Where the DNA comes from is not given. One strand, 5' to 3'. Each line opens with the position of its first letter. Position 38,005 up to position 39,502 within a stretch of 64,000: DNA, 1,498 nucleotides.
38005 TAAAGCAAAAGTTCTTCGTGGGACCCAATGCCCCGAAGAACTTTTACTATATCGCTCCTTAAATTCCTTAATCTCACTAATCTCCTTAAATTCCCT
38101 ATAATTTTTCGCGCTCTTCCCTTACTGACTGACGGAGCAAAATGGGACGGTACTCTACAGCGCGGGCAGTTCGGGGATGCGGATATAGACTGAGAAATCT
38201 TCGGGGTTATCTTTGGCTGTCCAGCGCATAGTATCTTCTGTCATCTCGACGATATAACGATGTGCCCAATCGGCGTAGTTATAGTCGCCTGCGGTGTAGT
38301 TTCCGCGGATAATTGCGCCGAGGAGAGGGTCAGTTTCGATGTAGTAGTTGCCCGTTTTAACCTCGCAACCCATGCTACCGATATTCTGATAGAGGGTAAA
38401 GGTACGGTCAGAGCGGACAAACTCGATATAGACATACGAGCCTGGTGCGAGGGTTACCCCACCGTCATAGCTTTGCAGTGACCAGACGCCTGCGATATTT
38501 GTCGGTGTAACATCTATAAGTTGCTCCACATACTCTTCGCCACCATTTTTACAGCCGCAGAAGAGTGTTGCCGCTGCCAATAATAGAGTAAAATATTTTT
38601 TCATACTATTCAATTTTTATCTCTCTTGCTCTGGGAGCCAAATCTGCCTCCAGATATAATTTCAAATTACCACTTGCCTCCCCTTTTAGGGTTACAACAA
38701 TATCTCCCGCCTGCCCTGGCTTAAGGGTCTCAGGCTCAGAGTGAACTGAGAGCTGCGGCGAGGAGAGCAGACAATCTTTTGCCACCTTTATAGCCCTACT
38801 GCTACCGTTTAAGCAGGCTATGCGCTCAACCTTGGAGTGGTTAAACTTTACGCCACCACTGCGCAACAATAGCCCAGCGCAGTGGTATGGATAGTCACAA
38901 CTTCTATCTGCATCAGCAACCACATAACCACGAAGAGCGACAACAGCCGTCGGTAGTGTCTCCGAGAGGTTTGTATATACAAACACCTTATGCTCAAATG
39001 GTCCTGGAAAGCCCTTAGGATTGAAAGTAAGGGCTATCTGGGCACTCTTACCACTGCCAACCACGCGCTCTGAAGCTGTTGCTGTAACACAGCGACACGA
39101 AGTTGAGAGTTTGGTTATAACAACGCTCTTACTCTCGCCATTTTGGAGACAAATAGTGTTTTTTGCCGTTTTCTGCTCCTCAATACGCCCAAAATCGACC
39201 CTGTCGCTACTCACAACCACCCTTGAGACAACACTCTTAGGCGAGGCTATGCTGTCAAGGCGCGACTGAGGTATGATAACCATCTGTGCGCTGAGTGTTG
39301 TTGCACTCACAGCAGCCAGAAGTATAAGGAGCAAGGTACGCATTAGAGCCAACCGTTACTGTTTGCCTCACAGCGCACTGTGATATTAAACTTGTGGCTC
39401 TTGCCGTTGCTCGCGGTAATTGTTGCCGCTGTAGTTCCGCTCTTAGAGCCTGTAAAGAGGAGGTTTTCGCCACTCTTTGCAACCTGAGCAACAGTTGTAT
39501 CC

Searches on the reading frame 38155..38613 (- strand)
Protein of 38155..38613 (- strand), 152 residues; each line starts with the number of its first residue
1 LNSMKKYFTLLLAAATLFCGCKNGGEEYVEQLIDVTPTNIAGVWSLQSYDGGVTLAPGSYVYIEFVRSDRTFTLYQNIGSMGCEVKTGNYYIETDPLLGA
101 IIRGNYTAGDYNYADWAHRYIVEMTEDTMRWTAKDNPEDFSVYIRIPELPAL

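Call 88: search_protein_families(library=pfam, proteins=[window:38155-38613:-], max_evalue=0.001)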
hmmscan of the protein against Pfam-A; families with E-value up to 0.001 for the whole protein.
window:38155-38613:- (152 aa): 1 family
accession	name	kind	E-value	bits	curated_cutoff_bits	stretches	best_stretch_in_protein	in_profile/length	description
PF13648.12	Lipocalin_4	-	6e-05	24.3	22.4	1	40-131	1-89/89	Lipocalin-like domain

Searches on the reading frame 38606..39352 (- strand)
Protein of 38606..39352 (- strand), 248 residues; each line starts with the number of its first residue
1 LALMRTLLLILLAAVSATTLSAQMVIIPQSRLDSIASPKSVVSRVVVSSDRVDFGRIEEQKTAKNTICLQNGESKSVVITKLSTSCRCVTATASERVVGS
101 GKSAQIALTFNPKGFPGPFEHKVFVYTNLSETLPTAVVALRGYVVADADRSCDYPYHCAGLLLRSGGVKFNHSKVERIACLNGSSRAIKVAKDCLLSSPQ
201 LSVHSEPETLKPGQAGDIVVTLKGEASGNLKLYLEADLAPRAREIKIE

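Call 88: search_protein_families(library=pfam, proteins=[window:38606-39352:-], max_evalue=0.001)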
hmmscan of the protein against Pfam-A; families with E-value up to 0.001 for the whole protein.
window:38606-39352:- (248 aa): 3 families
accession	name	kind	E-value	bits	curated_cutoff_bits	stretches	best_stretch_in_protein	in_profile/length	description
PF07610.17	DUF1573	-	3.8e-21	75.4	26.1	1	47-132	3-88/98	Protein of unknown function (DUF1573)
PF22544.2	HYDIN_VesB_CFA65-like_Ig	-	9.6e-14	51.9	25.5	1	47-129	5-88/100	HYDIN/CFA65/VesB-like, Ig-like domain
PF15780.11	ASH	-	2.5e-05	24.8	27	0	50-113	12-77/98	Abnormal spindle-like microcephaly-assoc'd, ASPM-SPD-2-Hydin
